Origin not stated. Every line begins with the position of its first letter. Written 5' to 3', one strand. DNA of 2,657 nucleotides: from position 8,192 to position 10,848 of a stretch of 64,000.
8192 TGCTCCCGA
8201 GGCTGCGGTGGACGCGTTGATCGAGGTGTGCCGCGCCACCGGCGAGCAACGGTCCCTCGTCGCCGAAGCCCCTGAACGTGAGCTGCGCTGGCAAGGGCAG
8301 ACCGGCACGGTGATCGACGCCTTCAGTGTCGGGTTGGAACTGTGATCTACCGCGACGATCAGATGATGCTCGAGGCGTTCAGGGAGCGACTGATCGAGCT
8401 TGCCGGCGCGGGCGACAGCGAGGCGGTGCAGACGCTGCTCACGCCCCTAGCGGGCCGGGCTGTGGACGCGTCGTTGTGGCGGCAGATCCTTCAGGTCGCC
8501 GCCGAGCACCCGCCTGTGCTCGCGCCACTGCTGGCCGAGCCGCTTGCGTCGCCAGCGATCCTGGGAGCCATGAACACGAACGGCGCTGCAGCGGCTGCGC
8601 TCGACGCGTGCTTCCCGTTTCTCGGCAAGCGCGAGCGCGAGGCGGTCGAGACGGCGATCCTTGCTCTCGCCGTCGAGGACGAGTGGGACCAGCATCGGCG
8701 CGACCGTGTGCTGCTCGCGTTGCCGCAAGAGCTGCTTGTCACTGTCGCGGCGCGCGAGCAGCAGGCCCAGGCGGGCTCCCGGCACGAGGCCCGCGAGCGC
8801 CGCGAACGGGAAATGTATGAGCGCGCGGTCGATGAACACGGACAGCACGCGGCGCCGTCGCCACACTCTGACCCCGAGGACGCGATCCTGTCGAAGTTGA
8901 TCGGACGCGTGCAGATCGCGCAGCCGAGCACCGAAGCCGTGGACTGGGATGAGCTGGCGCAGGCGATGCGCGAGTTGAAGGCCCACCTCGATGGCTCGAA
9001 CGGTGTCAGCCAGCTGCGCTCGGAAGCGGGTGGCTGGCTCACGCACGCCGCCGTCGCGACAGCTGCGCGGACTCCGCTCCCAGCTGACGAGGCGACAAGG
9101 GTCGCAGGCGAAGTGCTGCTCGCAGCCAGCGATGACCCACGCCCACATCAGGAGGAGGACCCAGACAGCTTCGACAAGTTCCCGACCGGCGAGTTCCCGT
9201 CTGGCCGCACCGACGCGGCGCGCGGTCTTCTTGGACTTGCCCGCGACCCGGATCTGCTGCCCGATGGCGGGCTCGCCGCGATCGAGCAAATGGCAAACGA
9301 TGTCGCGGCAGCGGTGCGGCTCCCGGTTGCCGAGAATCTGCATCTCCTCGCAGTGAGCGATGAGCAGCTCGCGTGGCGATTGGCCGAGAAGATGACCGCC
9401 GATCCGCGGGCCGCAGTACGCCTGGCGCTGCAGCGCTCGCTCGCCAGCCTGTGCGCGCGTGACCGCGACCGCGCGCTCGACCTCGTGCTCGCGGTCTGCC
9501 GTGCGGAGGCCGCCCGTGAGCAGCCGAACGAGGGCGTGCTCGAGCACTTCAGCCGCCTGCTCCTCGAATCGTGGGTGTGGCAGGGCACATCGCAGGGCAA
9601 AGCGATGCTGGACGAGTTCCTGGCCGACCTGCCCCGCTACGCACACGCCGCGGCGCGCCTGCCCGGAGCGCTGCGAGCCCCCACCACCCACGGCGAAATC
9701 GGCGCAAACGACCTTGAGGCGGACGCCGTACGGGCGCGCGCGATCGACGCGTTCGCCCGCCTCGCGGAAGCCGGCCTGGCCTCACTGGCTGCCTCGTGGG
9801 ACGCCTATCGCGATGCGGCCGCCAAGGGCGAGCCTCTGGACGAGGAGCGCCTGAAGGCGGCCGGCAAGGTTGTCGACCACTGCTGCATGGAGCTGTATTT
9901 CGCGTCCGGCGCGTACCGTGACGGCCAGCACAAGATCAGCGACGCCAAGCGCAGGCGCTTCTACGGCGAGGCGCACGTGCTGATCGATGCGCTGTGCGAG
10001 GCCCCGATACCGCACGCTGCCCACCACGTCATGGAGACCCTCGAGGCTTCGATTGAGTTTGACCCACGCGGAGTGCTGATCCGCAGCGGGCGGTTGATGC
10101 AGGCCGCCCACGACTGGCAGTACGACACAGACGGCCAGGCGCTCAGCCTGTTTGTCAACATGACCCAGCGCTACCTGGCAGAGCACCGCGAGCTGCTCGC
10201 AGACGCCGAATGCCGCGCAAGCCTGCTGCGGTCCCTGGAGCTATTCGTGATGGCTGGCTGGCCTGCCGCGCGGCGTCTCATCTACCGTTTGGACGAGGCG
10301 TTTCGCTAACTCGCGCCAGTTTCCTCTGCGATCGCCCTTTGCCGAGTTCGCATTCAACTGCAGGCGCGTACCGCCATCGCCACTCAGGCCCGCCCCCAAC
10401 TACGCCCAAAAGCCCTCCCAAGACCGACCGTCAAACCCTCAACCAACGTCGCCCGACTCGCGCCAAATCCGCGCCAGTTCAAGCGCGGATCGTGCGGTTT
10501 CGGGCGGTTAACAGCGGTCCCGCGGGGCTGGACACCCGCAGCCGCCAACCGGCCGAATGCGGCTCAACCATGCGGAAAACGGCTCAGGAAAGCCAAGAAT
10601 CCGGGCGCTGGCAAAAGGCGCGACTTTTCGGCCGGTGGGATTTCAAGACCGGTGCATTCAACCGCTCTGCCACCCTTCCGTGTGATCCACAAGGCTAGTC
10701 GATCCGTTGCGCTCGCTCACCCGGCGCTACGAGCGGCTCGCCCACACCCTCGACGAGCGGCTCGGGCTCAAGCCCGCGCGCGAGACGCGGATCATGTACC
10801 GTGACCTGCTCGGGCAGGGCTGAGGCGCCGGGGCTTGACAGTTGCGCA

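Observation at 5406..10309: Candidate two-gene antiviral STAND/NACHT-like system with the repeat 'sensor' encoded as a separate, translationally coupled ORF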

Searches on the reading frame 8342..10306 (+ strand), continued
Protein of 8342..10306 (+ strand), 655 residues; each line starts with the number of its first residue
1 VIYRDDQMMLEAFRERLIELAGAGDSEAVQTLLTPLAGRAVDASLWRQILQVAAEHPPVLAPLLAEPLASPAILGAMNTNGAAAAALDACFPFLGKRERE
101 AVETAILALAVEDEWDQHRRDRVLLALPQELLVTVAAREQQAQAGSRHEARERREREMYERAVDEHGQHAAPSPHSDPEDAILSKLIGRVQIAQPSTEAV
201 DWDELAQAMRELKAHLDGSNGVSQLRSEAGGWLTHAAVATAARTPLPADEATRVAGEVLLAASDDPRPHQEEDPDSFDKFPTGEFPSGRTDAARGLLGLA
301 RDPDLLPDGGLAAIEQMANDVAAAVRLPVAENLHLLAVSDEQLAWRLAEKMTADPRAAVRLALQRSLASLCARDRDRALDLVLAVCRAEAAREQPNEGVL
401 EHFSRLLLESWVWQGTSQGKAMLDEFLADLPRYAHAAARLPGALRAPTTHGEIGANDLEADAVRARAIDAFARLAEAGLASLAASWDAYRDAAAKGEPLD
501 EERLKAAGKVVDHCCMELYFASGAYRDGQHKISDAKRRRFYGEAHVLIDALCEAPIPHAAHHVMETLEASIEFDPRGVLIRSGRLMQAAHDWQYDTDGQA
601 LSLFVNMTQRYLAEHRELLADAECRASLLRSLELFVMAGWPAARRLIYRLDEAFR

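Call 86: search_protein_families(library=pfam, proteins=[P0093, P0124, P0208, P0195, P0216, P0085], max_evalue=0.001)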
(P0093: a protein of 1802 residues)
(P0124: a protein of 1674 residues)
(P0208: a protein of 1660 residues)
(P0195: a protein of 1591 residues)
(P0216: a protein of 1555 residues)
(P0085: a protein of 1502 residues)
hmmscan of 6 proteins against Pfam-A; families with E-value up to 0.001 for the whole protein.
P0093 (1802 aa): 5 families
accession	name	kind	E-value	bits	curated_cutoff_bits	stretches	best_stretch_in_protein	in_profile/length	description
PF13646.12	HEAT_2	-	6.5e-14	52.4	27.7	2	86-171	2-88/88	HEAT repeats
PF12770.12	CHAT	-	1.3e-11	45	24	1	228-401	73-269/289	CHAT domain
PF02985.28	HEAT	-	1.7e-05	25.1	23.5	0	148-171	2-25/31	HEAT repeat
PF13604.12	AAA_30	-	0.00017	21.9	27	1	484-536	21-70/191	AAA domain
PF13401.12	AAA_22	-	0.00035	21.3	27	0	480-532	4-54/130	AAA domain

P0124 (1674 aa): 5 families
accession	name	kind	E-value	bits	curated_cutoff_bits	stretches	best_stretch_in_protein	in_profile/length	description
PF00656.27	Peptidase_C14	-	1.9e-16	60.9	21.4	1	10-257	2-211/233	Caspase domain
PF13401.12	AAA_22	-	2.5e-05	25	27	1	345-436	4-106/130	AAA domain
PF20720.3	nSTAND3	-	4.4e-05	23.7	27.2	1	341-464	12-120/155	Novel STAND NTPase 3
PF24883.2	NPHP3_N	-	5.6e-05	23.8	24.8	0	391-453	101-162/164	Nephrocystin 3, N-terminal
PF01580.24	FtsK_SpoIIIE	-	0.0008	19.4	24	0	340-370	35-63/221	FtsK/SpoIIIE family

P0208 (1660 aa): 1 family
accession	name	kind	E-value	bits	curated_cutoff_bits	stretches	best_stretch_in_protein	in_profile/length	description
PF13191.12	AAA_16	-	4.2e-06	27.8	32.6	1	338-454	4-104/167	AAA ATPase domain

P0195 (1591 aa): 2 families
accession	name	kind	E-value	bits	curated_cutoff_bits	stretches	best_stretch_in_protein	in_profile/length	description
PF13365.12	Trypsin_2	-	2.4e-11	45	27.6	1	19-172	1-144/144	Trypsin-like peptidase domain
PF00089.32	Trypsin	-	1.1e-08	35.7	20.6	1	20-174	28-196/220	Trypsin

P0216 (1555 aa): 0 families

P0085 (1502 aa): 2 families
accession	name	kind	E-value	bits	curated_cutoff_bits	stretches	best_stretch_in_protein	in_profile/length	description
PF12770.12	CHAT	-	0.00013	22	24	1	10-93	175-267/289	CHAT domain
PF13604.12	AAA_30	-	0.00022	21.5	27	1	177-250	20-95/191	AAA domain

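Call 88: search_protein_families(library=padloc, alignment_id=A5, max_evalue=1)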
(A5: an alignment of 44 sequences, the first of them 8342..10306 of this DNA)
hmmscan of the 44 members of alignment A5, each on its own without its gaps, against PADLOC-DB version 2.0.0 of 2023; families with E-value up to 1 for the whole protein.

A. member 1, window:8342-10306:+ (655 aa): 3 families
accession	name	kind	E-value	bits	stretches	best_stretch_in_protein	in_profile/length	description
PDLC04700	PDC-M54A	-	1e-87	292.6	1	4-655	977-1657/1657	-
PDLC04702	PDC-M54A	-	8.6e-66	220.3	1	4-653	956-1619/1621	-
PDLC04701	PDC-M54A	-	2.2e-21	73.4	1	208-652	698-1141/1144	-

B. families by the number of members that match (of 44 scanned): 8 families
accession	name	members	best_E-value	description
PDLC04700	PDC-M54A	44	9.5e-264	-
PDLC04702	PDC-M54A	44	2.8e-233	-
PDLC04701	PDC-M54A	44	6.9e-142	-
PDLC03925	OloA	3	0.018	-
PDLC02919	HEAT-ARM_XIII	1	0.00064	-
PDLC01720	Csa3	1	0.0021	Csa3_1_CAS-I-II-III-IV-V-VI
PDLC00441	ThsC2|ThsC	1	0.011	HIT family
PDLC00564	JetA3|JetA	1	0.013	Unknown function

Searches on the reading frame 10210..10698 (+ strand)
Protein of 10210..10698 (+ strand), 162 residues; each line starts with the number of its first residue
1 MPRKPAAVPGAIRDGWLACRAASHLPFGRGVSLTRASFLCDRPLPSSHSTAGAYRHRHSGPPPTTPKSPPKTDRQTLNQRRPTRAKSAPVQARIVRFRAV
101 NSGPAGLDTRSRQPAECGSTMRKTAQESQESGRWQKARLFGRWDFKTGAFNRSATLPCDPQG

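Call 11: search_protein_families(library=padloc, proteins=[window:10210-10698:+], max_evalue=0.01)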
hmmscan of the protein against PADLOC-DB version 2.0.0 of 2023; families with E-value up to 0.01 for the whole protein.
window:10210-10698:+ (162 aa): 0 families

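Call 12: search_protein_families(library=pfam, proteins=[window:10210-10698:+], max_evalue=0.01)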
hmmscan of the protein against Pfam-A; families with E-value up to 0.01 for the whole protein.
window:10210-10698:+ (162 aa): 0 families

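Call 65: search_protein_families(library=padloc, proteins=[window:10210-10698:+], max_evalue=0.01)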
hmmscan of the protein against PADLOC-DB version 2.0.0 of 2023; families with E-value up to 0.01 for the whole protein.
window:10210-10698:+ (162 aa): 0 families

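Call 83: search_protein_families(library=pfam, proteins=[window:10210-10698:+], max_evalue=1)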
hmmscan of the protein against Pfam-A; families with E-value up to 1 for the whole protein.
window:10210-10698:+ (162 aa): 0 families
